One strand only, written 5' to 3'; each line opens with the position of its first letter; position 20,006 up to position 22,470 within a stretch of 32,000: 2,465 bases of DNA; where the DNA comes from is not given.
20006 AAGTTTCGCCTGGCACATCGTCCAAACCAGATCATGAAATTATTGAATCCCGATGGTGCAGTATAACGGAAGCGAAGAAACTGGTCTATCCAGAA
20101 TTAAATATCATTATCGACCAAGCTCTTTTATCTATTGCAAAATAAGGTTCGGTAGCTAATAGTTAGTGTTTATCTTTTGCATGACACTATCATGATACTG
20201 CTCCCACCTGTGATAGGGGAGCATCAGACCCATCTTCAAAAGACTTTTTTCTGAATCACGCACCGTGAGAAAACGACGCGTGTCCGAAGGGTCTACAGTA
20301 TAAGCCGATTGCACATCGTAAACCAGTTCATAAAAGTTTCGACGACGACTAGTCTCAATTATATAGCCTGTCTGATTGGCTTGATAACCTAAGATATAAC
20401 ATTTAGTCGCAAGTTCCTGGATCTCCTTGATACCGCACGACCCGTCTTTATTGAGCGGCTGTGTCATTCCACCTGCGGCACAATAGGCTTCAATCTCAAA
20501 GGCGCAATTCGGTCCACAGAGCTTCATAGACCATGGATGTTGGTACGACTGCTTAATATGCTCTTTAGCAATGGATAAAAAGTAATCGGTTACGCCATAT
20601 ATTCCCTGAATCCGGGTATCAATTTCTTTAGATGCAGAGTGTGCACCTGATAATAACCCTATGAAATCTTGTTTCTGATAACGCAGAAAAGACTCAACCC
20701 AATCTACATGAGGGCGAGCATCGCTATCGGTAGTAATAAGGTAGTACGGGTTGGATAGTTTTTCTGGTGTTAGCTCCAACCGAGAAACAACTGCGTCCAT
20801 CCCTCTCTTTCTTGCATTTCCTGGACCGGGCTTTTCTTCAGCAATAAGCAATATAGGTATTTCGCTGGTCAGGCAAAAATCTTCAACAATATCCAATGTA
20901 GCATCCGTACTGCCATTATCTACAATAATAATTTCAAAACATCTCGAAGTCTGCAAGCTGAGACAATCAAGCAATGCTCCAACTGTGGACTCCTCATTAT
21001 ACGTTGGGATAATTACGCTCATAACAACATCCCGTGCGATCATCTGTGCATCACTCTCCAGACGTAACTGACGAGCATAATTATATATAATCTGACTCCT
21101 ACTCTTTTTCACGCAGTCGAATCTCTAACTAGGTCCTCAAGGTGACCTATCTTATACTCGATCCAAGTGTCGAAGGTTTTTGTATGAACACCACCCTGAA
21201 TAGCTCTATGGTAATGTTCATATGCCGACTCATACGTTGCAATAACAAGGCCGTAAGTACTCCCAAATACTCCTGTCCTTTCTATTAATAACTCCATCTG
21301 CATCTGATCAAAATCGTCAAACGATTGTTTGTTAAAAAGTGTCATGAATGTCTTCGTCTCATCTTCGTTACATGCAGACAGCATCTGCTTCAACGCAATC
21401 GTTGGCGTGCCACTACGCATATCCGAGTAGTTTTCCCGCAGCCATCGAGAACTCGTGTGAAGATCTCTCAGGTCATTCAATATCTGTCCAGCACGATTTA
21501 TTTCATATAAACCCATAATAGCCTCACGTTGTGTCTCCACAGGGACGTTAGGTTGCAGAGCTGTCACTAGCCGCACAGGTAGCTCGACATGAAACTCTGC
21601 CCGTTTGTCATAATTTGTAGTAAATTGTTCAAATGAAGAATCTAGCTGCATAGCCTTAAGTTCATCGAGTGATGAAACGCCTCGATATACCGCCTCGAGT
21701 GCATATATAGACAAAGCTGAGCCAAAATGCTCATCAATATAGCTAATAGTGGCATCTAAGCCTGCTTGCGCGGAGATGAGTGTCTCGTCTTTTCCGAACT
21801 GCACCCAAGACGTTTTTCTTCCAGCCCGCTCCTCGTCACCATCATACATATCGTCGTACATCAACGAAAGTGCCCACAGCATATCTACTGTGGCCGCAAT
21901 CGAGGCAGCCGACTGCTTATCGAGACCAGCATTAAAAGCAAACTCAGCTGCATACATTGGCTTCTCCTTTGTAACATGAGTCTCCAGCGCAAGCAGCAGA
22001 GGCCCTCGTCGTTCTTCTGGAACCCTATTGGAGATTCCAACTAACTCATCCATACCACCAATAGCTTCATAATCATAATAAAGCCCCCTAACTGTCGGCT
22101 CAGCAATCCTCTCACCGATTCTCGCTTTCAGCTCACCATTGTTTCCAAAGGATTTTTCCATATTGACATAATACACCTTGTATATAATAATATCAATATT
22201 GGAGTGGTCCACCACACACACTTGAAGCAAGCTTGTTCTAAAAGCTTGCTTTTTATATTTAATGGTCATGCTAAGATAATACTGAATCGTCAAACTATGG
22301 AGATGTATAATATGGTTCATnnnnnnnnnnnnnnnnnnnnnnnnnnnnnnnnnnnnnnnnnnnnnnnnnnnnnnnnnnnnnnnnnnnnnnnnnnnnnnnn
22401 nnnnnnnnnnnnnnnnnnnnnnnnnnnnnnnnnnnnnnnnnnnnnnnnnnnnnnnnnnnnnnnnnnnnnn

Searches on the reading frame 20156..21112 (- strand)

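Call 14: search_protein_families(library=pfam, proteins=[window:20156-21112:-])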
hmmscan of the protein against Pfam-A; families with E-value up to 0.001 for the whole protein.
window:20156-21112:- (318 aa): 1 family
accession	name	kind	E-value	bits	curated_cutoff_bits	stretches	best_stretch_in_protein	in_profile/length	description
PF00535.33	Glycos_transf_2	-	2.9e-22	79.8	23.3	1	32-163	1-121/168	Glycosyl transferase family 2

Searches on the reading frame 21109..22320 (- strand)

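Call 14: search_protein_families(library=pfam, proteins=[window:21109-22320:-])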
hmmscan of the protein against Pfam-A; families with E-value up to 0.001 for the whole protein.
window:21109-22320:- (403 aa): 1 family
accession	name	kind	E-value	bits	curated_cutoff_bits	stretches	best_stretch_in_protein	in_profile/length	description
PF00348.22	polyprenyl_synt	-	5.8e-14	52.4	27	1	134-333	37-238/251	Polyprenyl synthetase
